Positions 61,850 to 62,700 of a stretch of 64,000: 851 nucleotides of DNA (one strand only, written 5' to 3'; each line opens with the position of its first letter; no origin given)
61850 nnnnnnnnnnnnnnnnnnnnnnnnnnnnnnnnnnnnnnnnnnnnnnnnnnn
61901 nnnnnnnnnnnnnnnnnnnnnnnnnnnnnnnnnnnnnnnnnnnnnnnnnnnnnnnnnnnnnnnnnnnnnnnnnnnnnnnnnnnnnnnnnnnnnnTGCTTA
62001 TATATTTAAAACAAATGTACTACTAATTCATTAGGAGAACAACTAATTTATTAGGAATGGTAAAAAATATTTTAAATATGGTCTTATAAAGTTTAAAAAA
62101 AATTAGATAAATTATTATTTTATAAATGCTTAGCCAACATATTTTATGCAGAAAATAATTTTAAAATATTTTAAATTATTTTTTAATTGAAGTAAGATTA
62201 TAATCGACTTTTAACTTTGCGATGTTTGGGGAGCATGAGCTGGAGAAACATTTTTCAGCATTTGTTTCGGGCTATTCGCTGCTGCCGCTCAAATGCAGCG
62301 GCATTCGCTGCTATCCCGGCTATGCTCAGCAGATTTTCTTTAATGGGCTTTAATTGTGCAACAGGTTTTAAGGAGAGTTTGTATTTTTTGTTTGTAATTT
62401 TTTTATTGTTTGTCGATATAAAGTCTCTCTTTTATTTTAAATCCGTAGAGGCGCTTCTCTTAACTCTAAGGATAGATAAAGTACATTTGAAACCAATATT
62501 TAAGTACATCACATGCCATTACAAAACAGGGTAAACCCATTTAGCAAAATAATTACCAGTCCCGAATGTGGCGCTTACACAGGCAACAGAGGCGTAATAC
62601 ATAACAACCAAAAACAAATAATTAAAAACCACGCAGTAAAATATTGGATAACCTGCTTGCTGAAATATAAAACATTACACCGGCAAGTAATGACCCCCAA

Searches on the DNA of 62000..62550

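Call 8: search_rna_families(source=window, start=62000, end=62550, threshold=evalue, max_evalue=10)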
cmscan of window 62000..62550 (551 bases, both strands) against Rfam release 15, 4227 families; matches with E-value up to 10: 1.
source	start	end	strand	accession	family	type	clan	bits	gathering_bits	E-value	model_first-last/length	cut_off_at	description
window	62261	62325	-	RF01705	Flavo-1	Gene; sRNA;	-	42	42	1.1e-07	1-76/76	no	Flavo-1 RNA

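Call 10: search_rna_families(source=window, start=62200, end=62480, threshold=evalue, max_evalue=1, show_alignments=2)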
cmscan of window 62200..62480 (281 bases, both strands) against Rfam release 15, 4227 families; matches with E-value up to 1: 1.
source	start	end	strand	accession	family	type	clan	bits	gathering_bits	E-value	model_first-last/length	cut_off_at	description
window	62261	62325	-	RF01705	Flavo-1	Gene; sRNA;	-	42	42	5.7e-08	1-76/76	no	Flavo-1 RNA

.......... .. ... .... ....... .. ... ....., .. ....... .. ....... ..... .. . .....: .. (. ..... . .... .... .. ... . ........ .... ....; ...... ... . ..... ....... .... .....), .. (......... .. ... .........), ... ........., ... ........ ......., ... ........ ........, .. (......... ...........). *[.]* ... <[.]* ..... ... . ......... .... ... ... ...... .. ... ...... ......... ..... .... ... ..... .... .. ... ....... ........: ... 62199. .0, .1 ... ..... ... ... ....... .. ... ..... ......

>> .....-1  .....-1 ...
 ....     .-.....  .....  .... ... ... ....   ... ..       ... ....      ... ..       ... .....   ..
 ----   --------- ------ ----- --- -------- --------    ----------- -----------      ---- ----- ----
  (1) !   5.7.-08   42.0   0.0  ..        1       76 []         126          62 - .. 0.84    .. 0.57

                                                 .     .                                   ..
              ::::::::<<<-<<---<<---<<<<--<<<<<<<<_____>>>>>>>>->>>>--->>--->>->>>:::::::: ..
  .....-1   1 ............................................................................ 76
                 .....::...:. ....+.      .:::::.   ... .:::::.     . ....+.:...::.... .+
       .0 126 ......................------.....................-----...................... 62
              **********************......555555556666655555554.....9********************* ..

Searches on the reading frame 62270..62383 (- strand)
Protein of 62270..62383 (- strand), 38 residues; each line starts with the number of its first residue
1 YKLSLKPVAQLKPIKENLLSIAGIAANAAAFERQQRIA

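Call 75: search_protein_families(library=ncbifam, proteins=[window:62270-62383:-], max_evalue=10)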
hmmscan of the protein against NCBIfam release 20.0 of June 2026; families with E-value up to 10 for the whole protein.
seq(38 aa): 2 families
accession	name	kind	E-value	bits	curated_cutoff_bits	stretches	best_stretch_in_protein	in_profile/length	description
NF010044.0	PRK13517.1-4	equivalog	0.069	12.1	437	1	4-38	318-352/372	glutamate--cysteine ligase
NF010043.0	PRK13517.1-3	equivalog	0.14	11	409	1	4-37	321-354/381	glutamate--cysteine ligase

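Call 76: search_protein_families(library=pfam, proteins=[window:62270-62383:-], max_evalue=10)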
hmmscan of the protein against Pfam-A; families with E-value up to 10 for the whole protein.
seq(38 aa): 0 families
